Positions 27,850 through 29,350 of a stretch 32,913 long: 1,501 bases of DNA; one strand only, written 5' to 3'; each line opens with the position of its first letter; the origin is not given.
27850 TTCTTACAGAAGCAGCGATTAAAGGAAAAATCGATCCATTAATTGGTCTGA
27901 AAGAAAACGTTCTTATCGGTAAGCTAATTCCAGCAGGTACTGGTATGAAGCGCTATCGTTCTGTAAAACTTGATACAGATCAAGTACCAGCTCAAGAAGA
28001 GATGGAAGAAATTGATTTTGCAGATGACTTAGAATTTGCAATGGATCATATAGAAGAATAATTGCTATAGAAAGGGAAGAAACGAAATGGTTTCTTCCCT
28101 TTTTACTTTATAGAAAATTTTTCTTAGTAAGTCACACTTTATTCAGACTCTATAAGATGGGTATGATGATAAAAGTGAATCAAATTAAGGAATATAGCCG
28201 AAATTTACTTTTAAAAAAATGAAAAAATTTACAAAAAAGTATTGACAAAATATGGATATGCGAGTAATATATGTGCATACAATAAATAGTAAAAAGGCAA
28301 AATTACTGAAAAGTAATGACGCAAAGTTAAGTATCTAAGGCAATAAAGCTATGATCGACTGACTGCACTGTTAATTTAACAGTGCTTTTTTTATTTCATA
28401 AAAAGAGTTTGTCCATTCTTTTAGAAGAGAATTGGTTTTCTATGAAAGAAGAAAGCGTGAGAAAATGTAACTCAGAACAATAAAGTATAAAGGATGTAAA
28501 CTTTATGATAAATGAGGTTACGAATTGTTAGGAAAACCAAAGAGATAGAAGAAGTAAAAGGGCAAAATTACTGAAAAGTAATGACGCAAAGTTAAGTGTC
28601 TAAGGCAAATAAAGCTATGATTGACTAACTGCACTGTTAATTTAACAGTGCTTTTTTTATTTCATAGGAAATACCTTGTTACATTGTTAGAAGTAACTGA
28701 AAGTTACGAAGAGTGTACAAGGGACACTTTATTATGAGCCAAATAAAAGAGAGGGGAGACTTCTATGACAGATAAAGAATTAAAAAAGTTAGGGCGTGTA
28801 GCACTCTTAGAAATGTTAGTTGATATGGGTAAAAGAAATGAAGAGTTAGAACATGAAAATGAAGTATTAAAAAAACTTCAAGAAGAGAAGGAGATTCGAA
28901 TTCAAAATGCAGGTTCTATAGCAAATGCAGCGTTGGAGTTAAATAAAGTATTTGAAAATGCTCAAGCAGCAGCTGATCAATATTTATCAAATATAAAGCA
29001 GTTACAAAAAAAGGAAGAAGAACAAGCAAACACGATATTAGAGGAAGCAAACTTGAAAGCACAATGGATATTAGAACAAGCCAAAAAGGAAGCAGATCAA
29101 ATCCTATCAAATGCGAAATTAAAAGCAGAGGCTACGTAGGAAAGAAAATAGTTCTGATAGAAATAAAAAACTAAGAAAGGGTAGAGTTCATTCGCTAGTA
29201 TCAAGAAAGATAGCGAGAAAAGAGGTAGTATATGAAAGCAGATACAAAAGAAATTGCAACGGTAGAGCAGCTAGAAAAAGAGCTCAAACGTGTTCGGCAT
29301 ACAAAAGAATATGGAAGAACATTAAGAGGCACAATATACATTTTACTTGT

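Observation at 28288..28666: Tandem pair of c-di-GMP-I (GEMM-I)-like riboswitches, each with its own terminator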

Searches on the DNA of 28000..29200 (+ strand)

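Call 6: search_dna_similar(query=window:28000-29200:+, collection=plasmids, mode=near)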
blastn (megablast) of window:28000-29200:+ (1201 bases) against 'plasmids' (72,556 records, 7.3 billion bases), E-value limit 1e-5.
No match.

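Call 27: search_rna_families(sources=[L001, L011, L012, L048, L050, L031, L036, L039, L046, L067, L072, L025], threshold=gathering)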
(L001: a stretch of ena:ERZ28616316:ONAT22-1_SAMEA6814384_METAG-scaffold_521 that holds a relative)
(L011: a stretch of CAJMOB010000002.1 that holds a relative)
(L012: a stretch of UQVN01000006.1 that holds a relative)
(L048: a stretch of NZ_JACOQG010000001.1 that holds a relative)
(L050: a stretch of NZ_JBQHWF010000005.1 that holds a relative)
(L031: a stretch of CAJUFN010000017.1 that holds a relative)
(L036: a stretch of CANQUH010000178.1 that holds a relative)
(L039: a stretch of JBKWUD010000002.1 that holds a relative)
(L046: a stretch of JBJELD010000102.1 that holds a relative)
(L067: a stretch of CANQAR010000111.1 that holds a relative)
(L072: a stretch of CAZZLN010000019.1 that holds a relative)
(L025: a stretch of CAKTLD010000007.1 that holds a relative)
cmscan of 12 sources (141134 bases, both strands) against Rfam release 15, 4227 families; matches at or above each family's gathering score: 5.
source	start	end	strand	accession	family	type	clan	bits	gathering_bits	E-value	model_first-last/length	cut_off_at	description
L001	9522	9606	+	RF01051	c-di-GMP-I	Cis-reg; riboswitch;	CL00126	69.5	35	3.3e-11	1-87/87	no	c-di-GMP-I riboswitch aptamer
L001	9787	9872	+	RF01051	c-di-GMP-I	Cis-reg; riboswitch;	CL00126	68.9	35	4.5e-11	1-87/87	no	c-di-GMP-I riboswitch aptamer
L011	5840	5928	+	RF01051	c-di-GMP-I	Cis-reg; riboswitch;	CL00126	62.5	35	1.7e-09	1-87/87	no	c-di-GMP-I riboswitch aptamer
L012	76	164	+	RF01051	c-di-GMP-I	Cis-reg; riboswitch;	CL00126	62.5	35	1.7e-09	1-87/87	no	c-di-GMP-I riboswitch aptamer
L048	5772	5855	+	RF01051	c-di-GMP-I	Cis-reg; riboswitch;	CL00126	35.6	35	0.0062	1-87/87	no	c-di-GMP-I riboswitch aptamer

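Call 31: search_rna_families(sources=[L091, L093, L094, L095, L096, L097, L098, L099, L100], threshold=gathering)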
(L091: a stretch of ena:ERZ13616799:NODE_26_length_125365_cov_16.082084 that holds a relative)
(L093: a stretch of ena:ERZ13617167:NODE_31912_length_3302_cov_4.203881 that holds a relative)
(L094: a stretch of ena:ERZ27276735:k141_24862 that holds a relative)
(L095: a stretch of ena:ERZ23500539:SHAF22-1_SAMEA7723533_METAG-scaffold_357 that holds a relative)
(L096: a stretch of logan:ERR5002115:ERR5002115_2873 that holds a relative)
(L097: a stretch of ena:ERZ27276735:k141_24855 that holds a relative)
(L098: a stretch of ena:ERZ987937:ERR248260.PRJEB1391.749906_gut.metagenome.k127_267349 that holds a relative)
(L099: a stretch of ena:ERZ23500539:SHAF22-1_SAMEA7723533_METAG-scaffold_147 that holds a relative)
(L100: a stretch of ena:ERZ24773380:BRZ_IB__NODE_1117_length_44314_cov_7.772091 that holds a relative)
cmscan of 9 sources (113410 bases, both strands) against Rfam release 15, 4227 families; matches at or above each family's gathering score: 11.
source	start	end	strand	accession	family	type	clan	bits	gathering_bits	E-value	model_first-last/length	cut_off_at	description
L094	7731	7817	+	RF01051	c-di-GMP-I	Cis-reg; riboswitch;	CL00126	74.5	35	1.6e-12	1-87/87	no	c-di-GMP-I riboswitch aptamer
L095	7552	7638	+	RF01051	c-di-GMP-I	Cis-reg; riboswitch;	CL00126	74.5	35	1.6e-12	1-87/87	no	c-di-GMP-I riboswitch aptamer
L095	7732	7817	+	RF01051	c-di-GMP-I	Cis-reg; riboswitch;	CL00126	71.4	35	9.3e-12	1-87/87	no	c-di-GMP-I riboswitch aptamer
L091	7631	7716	+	RF01051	c-di-GMP-I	Cis-reg; riboswitch;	CL00126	68.1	35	5.8e-11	1-87/87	no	c-di-GMP-I riboswitch aptamer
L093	1519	1604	+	RF01051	c-di-GMP-I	Cis-reg; riboswitch;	CL00126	68.1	35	5.8e-11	1-87/87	no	c-di-GMP-I riboswitch aptamer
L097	7840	7928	+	RF01051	c-di-GMP-I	Cis-reg; riboswitch;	CL00126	66.5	35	1.4e-10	1-87/87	no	c-di-GMP-I riboswitch aptamer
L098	7840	7928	+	RF01051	c-di-GMP-I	Cis-reg; riboswitch;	CL00126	66.5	35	1.4e-10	1-87/87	no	c-di-GMP-I riboswitch aptamer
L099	7840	7928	+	RF01051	c-di-GMP-I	Cis-reg; riboswitch;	CL00126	66.5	35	1.4e-10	1-87/87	no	c-di-GMP-I riboswitch aptamer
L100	7840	7928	+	RF01051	c-di-GMP-I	Cis-reg; riboswitch;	CL00126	66.5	35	1.4e-10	1-87/87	no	c-di-GMP-I riboswitch aptamer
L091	7834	7919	+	RF01051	c-di-GMP-I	Cis-reg; riboswitch;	CL00126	65.7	35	2.2e-10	1-87/87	no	c-di-GMP-I riboswitch aptamer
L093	1722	1807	+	RF01051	c-di-GMP-I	Cis-reg; riboswitch;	CL00126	65.7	35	2.2e-10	1-87/87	no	c-di-GMP-I riboswitch aptamer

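Call 52: search_rna_families(sources=[L007, L106, L101, L004], threshold=gathering)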
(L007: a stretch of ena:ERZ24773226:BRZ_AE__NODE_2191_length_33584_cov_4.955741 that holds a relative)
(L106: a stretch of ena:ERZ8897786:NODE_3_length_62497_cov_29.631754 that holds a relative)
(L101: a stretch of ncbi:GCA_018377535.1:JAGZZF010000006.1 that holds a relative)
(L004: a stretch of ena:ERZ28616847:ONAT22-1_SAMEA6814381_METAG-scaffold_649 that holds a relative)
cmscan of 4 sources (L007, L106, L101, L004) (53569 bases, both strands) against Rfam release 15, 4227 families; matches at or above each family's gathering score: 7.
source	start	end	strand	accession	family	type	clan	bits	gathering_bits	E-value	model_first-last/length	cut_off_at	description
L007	9787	9872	+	RF01051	c-di-GMP-I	Cis-reg; riboswitch;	CL00126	68.9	35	1.7e-11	1-87/87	no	c-di-GMP-I riboswitch aptamer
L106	2787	2872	+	RF01051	c-di-GMP-I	Cis-reg; riboswitch;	CL00126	68.9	35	1.7e-11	1-87/87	no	c-di-GMP-I riboswitch aptamer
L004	9787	9872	+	RF01051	c-di-GMP-I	Cis-reg; riboswitch;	CL00126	68.9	35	1.7e-11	1-87/87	no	c-di-GMP-I riboswitch aptamer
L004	9522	9606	+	RF01051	c-di-GMP-I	Cis-reg; riboswitch;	CL00126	66.2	35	8e-11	1-87/87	no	c-di-GMP-I riboswitch aptamer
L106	2522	2606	+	RF01051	c-di-GMP-I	Cis-reg; riboswitch;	CL00126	65.7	35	1.1e-10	1-87/87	no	c-di-GMP-I riboswitch aptamer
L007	9522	9606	+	RF01051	c-di-GMP-I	Cis-reg; riboswitch;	CL00126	62.5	35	6.5e-10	1-87/87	no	c-di-GMP-I riboswitch aptamer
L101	2840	2928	+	RF01051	c-di-GMP-I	Cis-reg; riboswitch;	CL00126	62.5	35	6.3e-10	1-87/87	no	c-di-GMP-I riboswitch aptamer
